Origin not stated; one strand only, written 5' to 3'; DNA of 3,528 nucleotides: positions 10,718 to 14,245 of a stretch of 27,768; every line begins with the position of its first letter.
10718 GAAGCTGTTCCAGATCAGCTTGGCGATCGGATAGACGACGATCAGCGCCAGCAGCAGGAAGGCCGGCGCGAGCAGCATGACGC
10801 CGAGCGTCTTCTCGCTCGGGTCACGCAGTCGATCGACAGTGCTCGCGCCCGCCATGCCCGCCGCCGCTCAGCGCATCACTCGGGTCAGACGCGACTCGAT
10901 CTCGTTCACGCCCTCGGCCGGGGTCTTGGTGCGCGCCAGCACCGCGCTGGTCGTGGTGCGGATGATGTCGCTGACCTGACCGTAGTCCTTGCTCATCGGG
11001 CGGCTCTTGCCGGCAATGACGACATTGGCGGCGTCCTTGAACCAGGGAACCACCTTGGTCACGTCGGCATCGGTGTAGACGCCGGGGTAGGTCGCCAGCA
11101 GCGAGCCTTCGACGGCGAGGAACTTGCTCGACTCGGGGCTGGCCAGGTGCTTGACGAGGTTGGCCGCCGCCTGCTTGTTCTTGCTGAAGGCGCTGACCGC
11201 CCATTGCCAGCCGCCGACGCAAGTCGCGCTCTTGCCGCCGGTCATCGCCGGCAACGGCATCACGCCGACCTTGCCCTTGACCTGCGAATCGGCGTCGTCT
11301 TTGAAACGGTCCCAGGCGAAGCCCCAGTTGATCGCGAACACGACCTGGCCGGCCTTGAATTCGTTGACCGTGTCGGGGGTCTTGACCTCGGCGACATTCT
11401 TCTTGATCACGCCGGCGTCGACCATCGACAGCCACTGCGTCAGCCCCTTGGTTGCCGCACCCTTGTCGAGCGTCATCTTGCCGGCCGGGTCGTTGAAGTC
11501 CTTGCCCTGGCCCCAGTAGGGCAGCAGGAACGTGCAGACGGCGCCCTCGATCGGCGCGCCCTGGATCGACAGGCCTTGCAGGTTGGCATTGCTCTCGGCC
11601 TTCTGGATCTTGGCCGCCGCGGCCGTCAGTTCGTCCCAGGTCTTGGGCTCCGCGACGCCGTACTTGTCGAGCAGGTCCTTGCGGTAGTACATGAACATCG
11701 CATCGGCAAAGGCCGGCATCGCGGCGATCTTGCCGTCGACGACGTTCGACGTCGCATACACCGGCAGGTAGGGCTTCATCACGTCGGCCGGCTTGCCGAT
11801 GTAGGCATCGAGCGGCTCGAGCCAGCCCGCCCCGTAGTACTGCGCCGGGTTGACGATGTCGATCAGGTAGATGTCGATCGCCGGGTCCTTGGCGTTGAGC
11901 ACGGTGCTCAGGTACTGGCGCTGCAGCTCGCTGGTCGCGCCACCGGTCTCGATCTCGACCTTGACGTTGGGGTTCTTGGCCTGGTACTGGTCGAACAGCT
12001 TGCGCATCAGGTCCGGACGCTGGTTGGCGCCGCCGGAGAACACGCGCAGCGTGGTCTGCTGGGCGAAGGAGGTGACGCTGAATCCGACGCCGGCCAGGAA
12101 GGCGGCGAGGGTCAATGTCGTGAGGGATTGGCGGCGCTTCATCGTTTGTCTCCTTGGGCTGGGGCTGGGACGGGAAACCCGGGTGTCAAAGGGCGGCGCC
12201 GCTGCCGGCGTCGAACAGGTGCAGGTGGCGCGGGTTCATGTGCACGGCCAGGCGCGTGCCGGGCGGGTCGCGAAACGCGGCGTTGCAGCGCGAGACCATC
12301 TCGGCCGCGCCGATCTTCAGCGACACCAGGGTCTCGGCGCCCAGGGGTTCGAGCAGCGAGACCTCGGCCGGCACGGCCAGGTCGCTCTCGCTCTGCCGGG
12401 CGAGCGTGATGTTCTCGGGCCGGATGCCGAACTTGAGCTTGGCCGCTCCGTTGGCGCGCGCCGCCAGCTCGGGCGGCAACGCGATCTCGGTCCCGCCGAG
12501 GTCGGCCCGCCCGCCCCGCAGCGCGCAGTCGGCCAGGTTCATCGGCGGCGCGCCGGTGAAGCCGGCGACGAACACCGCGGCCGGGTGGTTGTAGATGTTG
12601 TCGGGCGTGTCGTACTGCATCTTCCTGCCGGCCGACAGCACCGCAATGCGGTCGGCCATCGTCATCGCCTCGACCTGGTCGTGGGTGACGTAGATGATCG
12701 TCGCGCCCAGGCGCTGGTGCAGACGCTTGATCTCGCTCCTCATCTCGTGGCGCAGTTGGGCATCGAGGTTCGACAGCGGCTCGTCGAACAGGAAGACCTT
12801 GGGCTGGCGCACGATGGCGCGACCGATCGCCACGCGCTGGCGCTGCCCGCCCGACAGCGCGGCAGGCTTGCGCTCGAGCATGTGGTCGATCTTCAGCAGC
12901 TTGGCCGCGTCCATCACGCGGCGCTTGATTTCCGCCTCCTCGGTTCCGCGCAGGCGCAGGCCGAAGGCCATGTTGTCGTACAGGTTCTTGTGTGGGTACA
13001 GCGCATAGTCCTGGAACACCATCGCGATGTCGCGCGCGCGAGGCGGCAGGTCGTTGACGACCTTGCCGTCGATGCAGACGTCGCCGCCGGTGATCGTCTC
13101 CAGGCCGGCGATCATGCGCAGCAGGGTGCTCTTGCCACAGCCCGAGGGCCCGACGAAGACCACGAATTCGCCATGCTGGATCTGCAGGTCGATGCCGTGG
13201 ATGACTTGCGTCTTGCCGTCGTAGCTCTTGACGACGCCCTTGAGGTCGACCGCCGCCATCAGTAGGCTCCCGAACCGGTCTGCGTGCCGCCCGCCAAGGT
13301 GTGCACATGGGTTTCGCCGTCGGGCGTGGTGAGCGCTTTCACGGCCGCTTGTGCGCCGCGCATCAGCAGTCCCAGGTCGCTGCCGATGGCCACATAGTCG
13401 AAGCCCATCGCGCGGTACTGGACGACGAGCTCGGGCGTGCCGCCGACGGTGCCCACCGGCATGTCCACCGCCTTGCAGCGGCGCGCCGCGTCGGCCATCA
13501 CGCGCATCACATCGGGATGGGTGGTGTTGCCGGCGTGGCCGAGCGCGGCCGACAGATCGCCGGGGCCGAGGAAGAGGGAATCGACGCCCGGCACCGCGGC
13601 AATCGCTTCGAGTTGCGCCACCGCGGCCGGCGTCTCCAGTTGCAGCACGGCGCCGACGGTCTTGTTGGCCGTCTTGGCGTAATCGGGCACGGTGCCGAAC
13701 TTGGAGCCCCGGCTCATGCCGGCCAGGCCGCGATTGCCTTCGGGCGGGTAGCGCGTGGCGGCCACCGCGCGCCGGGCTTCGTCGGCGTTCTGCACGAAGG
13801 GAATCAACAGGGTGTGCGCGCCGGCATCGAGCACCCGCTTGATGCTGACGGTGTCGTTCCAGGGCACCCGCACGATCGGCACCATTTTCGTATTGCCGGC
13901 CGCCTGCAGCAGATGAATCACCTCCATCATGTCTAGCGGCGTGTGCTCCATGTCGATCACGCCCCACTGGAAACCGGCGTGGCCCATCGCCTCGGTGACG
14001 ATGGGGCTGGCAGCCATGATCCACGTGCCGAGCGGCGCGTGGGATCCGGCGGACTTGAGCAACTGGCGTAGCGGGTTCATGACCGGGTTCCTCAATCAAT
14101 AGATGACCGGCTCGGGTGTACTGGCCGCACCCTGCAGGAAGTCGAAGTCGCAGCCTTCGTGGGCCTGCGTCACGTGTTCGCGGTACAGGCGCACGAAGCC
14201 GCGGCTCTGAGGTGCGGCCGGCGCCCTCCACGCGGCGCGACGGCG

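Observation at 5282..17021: Sulfoquinovose-degrading sulfo-Entner-Doudoroff operon that looks like a generic pentose cluster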

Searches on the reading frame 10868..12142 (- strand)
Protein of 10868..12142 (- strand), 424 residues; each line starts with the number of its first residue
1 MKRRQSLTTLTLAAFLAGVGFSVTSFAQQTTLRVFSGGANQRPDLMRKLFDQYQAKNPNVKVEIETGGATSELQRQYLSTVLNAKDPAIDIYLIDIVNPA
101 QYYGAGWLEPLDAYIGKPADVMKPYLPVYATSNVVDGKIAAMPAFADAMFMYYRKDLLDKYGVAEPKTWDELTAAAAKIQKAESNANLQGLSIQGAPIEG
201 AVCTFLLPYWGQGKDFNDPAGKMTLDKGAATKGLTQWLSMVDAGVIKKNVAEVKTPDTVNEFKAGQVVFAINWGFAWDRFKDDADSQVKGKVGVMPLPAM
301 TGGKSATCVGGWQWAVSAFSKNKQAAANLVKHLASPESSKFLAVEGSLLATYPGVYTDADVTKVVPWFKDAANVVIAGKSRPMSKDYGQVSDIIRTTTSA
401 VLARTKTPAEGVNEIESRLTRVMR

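Call 4: search_protein_families(library=pfam, proteins=[window:10868-12142:-])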
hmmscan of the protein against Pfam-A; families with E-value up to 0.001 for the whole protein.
window:10868-12142:- (424 aa): 2 families
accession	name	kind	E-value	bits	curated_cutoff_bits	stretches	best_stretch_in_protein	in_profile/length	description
PF01547.30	SBP_bac_1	-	4.6e-39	135.6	26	1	44-338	6-305/307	Bacterial extracellular solute-binding protein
PF13416.11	SBP_bac_8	-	1.9e-31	110.3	27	1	48-363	1-273/279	Bacterial extracellular solute-binding protein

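Call 5: search_protein_families(library=ncbifam, proteins=[window:10868-12142:-])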
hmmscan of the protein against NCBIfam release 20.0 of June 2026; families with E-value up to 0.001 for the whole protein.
window:10868-12142:- (424 aa): 5 families
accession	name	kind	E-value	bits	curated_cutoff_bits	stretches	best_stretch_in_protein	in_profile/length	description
NF007011.0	PRK09474.1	equivalog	2.7e-13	49.5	291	1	48-331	48-307/396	maltose/maltodextrin ABC transporter substrate-binding protein MalE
TIGR03850.1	bind_CPR_0540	equivalog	1.7e-09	36.8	299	1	130-353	142-365/437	carbohydrate ABC transporter substrate-binding protein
NF053763.1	ABCarbgalBndGanS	equivalog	4e-08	32.4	700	1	119-340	118-333/420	galactooligosaccharide ABC transporter substrate-binding protein GanS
TIGR03851.1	chitin_NgcE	equivalog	2.5e-05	23.4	399.65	1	125-184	139-198/450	N-acetylglucosamine/diacetylchitobiose ABC transporter substrate-binding protein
NF008211.0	PRK10974.1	equivalog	0.00021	20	411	1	132-284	131-283/439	sn-glycerol-3-phosphate ABC transporter substrate-binding protein UgpB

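Call 8: search_solved_structures(query=window:10868-12142:-, max_evalue=0.00001)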
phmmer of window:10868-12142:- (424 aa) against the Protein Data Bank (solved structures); distinct sequences matched with E-value up to 0.00001: 464 (the best 60 are shown).
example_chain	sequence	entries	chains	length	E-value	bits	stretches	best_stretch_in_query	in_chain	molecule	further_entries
7nbz_A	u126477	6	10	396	5.7e-135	453.5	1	32-424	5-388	Sulfoquinovosyl binding protein | Sulfoquinovosyl glycerol-binding protein SmoF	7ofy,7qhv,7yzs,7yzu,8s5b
6dtq_A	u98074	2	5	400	2e-58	201.4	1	33-419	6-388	maltose-binding protein MalE3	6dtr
1eu8_A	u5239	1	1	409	3.4e-54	187.5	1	36-417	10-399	TREHALOSE/MALTOSE BINDING PROTEIN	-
6j9w_A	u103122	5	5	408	3.2e-51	177.7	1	70-424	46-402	ABC transporter, periplasmic substrate-binding protein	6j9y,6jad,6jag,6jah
6jar_A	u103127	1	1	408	3.4e-51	177.6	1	66-424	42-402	ABC transporter, periplasmic substrate-binding protein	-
6jam_A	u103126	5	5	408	1.3e-50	175.7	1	70-424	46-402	ABC transporter, periplasmic substrate-binding protein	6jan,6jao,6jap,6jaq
6jal_A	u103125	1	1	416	1.4e-50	175.6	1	69-424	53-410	ABC transporter, periplasmic substrate-binding protein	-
6jai_A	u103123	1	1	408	4.3e-50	174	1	70-424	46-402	ABC transporter, periplasmic substrate-binding protein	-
6jaz_A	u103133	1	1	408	7.2e-50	173.3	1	70-424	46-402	ABC transporter, periplasmic substrate-binding protein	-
6jb0_A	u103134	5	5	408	2.7e-49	171.4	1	70-424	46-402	ABC transporter, periplasmic substrate-binding protein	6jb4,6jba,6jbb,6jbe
3jzj_A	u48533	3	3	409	1.1e-23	87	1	81-411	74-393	Acarbose/maltose binding protein GacH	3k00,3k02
3k01_A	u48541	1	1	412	1.2e-23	86.9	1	81-411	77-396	Acarbose/maltose binding protein GacH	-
5ci5_A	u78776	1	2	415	9.7e-19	70.8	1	26-416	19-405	Extracellular solute-binding protein family 1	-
7ape_A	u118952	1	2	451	3.2e-18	69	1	70-300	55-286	Lipoprotein (Sugar-binding) lpqY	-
4rya_A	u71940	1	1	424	6.5e-18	68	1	44-373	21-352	ABC transporter substrate binding protein (Sorbitol)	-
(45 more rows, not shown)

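Call 18: search_solved_structures(query=window:10868-12142:-, max_evalue=1e-100, show_alignments=1)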
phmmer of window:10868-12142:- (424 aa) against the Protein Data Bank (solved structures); distinct sequences matched with E-value up to 1e-100: 1.
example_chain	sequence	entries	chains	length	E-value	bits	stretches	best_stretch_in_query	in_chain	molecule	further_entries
7nbz_A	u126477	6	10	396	5.7e-135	453.5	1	32-424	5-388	Sulfoquinovosyl binding protein | Sulfoquinovosyl glycerol-binding protein SmoF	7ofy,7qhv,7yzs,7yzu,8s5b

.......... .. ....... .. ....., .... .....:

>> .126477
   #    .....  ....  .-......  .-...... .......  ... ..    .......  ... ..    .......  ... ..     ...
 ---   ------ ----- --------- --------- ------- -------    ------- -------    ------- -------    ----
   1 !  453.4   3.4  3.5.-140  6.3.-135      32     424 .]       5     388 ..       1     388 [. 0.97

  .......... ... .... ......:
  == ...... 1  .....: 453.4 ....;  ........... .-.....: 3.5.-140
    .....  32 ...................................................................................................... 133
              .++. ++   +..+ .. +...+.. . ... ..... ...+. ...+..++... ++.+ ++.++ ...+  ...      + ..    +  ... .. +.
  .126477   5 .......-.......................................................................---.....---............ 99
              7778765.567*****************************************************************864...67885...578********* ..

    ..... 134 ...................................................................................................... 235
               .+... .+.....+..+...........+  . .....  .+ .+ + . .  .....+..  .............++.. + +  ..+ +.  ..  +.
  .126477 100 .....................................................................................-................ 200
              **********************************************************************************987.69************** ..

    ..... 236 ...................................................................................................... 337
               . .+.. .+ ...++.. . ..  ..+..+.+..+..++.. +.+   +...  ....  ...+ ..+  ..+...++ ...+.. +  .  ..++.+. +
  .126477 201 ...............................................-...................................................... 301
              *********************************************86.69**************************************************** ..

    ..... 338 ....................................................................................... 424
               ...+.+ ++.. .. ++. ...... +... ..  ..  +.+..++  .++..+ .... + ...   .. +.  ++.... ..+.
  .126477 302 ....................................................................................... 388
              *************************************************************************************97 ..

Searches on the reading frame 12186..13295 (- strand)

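Call 4: search_protein_families(library=pfam, proteins=[window:12186-13295:-])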
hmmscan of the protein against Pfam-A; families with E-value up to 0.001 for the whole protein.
window:12186-13295:- (369 aa): 6 families
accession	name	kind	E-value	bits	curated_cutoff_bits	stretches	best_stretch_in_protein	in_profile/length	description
PF00005.33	ABC_tran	-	3e-34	119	25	1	33-174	2-136/137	ABC transporter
PF08402.16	TOBE_2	-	2.3e-10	40.9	21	1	290-361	2-76/76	TOBE domain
PF17912.7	OB_MalK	-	5.4e-09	37.2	27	1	248-296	1-53/53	MalK OB fold domain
PF13304.12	AAA_21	-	4.9e-08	33.8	27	0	156-207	247-300/304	AAA domain, putative AbiEii toxin, Type IV TA system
PF02463.25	SMC_N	-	6.6e-06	26.1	40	0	117-218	107-212/220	RecF/RecN/SMC N terminal domain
PF03193.22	RsgA_GTPase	-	0.00022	21.5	30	1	32-68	97-132/174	RsgA GTPase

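Call 5: search_protein_families(library=ncbifam, proteins=[window:12186-13295:-])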
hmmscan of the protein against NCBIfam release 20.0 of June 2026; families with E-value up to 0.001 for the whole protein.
window:12186-13295:- (369 aa): 189 families (the best 25 are shown)
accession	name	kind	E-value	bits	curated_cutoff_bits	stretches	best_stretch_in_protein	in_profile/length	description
NF008653.0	PRK11650.1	subfamily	2.3e-144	480.9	432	1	13-366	1-352/357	sn-glycerol-3-phosphate ABC transporter ATP-binding protein UgpC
NF008233.0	PRK11000.1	equivalog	4.5e-122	407.4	568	1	13-363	1-355/369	maltose/maltodextrin ABC transporter ATP-binding protein MalK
NF006987.0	PRK09452.1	equivalog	1.6e-97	326.6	482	1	15-301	17-304/378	spermidine/putrescine ABC transporter ATP-binding protein PotA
TIGR03265.1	PhnT2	equivalog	1.8e-93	313.6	457.7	1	15-331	4-315/353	putative 2-aminoethylphosphonate ABC transporter ATP-binding protein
TIGR01187.1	potA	subfamily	1.9e-88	296.7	355.6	1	48-336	2-296/325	polyamine ABC transporter ATP-binding protein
NF043075.1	MMSYN1_0197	equivalog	2.5e-87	293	550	1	16-305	3-287/341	spermidine/putrescine ABC transporter ATP-binding protein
NF008513.0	PRK11432.1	equivalog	2.6e-87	293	496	1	16-306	7-293/351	ferric ABC transporter ATP-binding protein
NF040933.2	ABC_arch_GlcV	equivalog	1.9e-86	290.1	450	1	16-360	3-356/357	glucose ABC transporter ATP-binding protein GlcV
NF040840.2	tungstate_WtpC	equivalog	6.4e-80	269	440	1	21-319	7-302/347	tungstate ABC transporter ATP-binding protein WtpC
TIGR03258.1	PhnT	equivalog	1.6e-79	267.6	499.15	1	18-335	11-329/359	2-aminoethylphosphonate ABC transport system ATP-binding subunit PhnT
TIGR00968.1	3a0106s01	subfamily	1e-76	257.6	342.75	1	20-249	5-233/237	sulfate ABC transporter ATP-binding protein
NF008105.0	PRK10851.1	equivalog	1.1e-74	251.3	502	1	17-320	4-304/362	sulfate/thiosulfate ABC transporter ATP-binding protein CysA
NF008621.0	PRK11607.1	equivalog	3.7e-74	249.8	613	1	13-305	17-311/377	putrescine ABC transporter ATP-binding subunit PotG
TIGR01186.1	proV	subfamily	4.1e-64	217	326.6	1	27-248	4-231/363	betaine/proline/choline family ABC transporter ATP-binding protein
TIGR03415.1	ABC_choXWV_ATP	equivalog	6.8e-55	186.6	483.75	1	25-247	33-265/382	choline ABC transporter ATP-binding protein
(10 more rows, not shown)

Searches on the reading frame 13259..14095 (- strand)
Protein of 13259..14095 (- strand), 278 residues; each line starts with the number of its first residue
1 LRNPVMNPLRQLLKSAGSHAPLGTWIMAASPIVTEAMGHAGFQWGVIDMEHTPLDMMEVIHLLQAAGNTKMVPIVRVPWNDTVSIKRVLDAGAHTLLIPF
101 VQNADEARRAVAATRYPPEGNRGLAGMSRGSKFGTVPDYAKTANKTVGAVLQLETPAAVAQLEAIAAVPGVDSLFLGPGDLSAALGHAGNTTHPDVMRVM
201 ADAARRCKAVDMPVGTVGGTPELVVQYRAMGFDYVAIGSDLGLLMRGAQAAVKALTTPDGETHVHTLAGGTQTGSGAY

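Call 4: search_protein_families(library=pfam, proteins=[window:13259-14095:-])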
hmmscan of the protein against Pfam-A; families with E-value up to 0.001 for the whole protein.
window:13259-14095:- (278 aa): 1 family
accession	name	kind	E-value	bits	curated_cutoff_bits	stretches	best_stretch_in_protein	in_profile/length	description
PF03328.21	HpcH_HpaI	-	4.3e-39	134.5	25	1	23-245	3-219/221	HpcH/HpaI aldolase/citrate lyase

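Call 5: search_protein_families(library=ncbifam, proteins=[window:13259-14095:-])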
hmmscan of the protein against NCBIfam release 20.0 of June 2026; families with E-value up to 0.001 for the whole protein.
window:13259-14095:- (278 aa): 4 families
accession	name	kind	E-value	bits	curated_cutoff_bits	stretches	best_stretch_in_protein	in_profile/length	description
NF007849.0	PRK10558.1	equivalog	8.3e-75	251.5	393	1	7-251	8-250/256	2-dehydro-3-deoxyglucarate aldolase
TIGR02311.1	HpaI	equivalog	3.2e-72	243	368.8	1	18-254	10-247/249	4-hydroxy-2-oxoheptanedioate aldolase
TIGR03239.1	GarL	equivalog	5.1e-72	242.4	406.75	1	20-251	12-243/249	2-dehydro-3-deoxyglucarate aldolase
NF007521.0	PRK10128.1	equivalog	7.5e-50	169.9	441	1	5-244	5-243/267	2-keto-3-deoxy-L-rhamnonate aldolase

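Call 25: search_solved_structures(query=window:13259-14095:-, max_evalue=1e-20)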
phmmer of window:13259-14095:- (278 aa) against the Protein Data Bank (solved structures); distinct sequences matched with E-value up to 1e-20: 20.
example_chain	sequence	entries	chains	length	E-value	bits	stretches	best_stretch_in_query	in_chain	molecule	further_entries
1dxe_A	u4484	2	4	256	7e-60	206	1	16-249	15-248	2-DEHYDRO-3-DEOXY-GALACTARATE ALDOLASE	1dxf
4mf4_A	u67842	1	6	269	1.4e-54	188.6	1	5-253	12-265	HpcH/HpaI aldolase/citrate lyase family protein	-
4b5s_A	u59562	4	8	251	1.4e-54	188.6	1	17-251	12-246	4-HYDROXY-2-OXO-HEPTANE-1,7-DIOATE ALDOLASE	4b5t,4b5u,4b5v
2v5j_A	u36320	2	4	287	2e-54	188.2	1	11-252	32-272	2,4-DIHYDROXYHEPT-2-ENE-1,7-DIOIC ACID ALDOLASE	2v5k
4b5w_A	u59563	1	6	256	1.2e-53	185.6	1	17-251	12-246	4-HYDROXY-2-OXO-HEPTANE-1,7-DIOATE ALDOLASE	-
4b5x_A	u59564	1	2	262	2.5e-53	184.5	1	17-252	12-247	4-HYDROXY-2-OXO-HEPTANE-1,7-DIOATE ALDOLASE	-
7v8t_A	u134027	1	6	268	1.9e-51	178.4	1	7-249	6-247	2,4-dihydroxyhept-2-ene-1,7-dioic acid aldolase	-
7et8_A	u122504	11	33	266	4.5e-48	167.3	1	9-260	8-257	4-hydroxy-2-oxoheptanedioate aldolase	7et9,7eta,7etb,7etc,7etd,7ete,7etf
2vws_A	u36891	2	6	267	5.5e-48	167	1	5-243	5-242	YFAU, 2-KETO-3-DEOXY SUGAR ALDOLASE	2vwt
8adq_A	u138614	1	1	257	6.5e-30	107.8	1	21-251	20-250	HpcH/HpaI aldolase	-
6r62_A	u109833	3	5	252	7e-30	107.7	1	21-251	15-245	HpcH/HpaI aldolase | hydroxyketoacid aldolase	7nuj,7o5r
7o5i_A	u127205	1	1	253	7e-30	107.7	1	21-251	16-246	HpcH/HpaI aldolase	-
7nr1_A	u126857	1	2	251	7.6e-30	107.6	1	21-251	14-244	HpcH/HpaI aldolase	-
7nnk_A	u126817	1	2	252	8.1e-30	107.5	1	21-251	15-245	HpcH/HpaI aldolase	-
7o5w_AAA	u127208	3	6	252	1.5e-29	106.6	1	21-251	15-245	HpcH/HpaI aldolase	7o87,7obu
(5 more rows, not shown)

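Call 65: predict_structure(alignment_id=A2)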
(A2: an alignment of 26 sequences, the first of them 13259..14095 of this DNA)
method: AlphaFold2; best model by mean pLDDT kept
length: 278 residues; sequences in the alignment: 26
mean_pLDDT: 89.7   pTM: 0.85
mean pLDDT of the five models: 89.7, 89.5, 87.6, 86.0, 86.0
residues with pLDDT >= 90: 216; 70-90: 36; 50-70: 9; < 50: 17
segments of 3 or more residues with pLDDT < 50: 1-3, 265-278
pLDDT, mean of each block of 10 residues (from residue 1): 70 92 96 97 97 94 97 96 93 95 98 94 81 84 91 98 98 97 96 97 98 97 96 96 92 77 47 38
secondary structure, 60 per line:
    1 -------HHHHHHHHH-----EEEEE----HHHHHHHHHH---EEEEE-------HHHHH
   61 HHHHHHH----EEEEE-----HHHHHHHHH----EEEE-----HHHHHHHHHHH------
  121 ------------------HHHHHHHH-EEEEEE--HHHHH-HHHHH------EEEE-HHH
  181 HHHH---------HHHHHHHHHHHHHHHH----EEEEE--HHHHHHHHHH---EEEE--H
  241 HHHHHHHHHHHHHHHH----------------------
elements in order: H8-16 E22-26 H31-40 E44-48 H56-67 E72-76 H82-90 E95-98 H104-114 H139-146 E148-153 H156-160 H162-166 E173-176 H178-184 H194-209 E214-218 H221-230 E234-237 H240-256
